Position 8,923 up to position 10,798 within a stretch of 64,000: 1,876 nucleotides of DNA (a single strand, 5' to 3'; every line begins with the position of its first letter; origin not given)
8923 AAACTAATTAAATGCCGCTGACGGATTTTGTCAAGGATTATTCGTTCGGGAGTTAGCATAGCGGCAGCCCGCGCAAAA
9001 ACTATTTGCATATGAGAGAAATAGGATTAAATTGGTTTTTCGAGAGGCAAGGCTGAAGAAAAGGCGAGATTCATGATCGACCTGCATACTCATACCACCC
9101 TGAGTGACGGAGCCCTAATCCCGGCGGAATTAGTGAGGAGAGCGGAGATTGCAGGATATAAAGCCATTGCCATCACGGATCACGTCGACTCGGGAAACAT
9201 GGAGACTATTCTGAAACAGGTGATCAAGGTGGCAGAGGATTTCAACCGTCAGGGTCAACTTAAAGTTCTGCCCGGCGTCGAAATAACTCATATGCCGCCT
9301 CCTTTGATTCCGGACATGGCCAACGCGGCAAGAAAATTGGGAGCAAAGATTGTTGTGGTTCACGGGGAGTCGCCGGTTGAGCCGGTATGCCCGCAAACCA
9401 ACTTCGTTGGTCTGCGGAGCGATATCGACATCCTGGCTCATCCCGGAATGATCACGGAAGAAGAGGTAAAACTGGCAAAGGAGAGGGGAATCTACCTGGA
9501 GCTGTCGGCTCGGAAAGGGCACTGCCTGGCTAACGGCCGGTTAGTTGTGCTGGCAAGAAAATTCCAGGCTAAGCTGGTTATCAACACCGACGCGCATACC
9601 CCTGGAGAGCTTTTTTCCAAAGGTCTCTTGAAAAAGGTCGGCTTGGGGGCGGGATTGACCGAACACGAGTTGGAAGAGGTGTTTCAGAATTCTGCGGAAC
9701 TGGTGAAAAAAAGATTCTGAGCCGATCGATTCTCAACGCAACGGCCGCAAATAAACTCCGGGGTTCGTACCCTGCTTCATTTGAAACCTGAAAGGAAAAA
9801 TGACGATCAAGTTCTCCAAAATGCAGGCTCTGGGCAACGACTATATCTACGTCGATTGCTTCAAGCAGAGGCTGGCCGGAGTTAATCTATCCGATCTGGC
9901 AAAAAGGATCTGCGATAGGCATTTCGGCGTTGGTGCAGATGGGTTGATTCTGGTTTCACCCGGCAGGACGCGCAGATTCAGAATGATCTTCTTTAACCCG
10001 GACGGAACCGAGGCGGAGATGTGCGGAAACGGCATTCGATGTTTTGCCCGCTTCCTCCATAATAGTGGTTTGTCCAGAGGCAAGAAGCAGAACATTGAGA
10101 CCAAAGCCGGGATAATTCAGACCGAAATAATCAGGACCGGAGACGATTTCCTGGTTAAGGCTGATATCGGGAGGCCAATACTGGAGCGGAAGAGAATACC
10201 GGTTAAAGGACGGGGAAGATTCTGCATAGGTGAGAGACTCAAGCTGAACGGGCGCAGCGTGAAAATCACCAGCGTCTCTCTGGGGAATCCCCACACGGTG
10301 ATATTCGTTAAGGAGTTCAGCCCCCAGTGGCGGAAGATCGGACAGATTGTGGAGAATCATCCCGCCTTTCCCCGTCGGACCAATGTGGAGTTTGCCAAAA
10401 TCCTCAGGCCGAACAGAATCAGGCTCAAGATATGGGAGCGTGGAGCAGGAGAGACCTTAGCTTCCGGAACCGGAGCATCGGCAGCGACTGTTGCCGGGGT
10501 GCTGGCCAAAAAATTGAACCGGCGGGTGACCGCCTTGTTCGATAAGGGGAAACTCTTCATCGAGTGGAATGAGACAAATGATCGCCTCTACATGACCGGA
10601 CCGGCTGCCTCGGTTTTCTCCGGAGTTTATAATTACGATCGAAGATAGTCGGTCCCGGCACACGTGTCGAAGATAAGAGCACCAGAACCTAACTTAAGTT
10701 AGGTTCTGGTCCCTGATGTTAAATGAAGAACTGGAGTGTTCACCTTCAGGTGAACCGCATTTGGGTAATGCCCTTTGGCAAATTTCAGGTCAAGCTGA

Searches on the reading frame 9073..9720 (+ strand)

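Call 36: search_protein_families(library=pfam, proteins=[window:9073-9720:+], max_evalue=0.00001)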
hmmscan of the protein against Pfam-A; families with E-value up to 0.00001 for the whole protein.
window:9073-9720:+ (215 aa): 1 family
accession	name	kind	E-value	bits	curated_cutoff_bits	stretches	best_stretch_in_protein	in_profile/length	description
PF02811.25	PHP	-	2e-10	41.7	26.4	1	3-74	1-66/164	PHP domain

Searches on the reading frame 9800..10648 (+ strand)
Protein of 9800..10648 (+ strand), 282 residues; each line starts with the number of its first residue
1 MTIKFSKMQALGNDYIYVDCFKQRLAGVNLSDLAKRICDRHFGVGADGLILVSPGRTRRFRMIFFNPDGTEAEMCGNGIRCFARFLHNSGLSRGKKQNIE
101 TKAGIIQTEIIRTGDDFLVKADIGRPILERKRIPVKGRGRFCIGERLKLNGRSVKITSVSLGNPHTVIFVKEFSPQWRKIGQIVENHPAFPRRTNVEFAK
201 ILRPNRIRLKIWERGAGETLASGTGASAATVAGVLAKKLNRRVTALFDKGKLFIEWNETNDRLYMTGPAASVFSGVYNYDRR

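Call 36: search_protein_families(library=pfam, proteins=[window:9800-10648:+], max_evalue=0.00001)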
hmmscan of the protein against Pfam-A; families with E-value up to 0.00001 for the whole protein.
window:9800-10648:+ (282 aa): 1 family
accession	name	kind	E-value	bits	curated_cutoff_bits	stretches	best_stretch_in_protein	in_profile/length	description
PF01678.24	DAP_epimerase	-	1.1e-55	187.4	34.7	2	5-126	1-118/121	Diaminopimelate epimerase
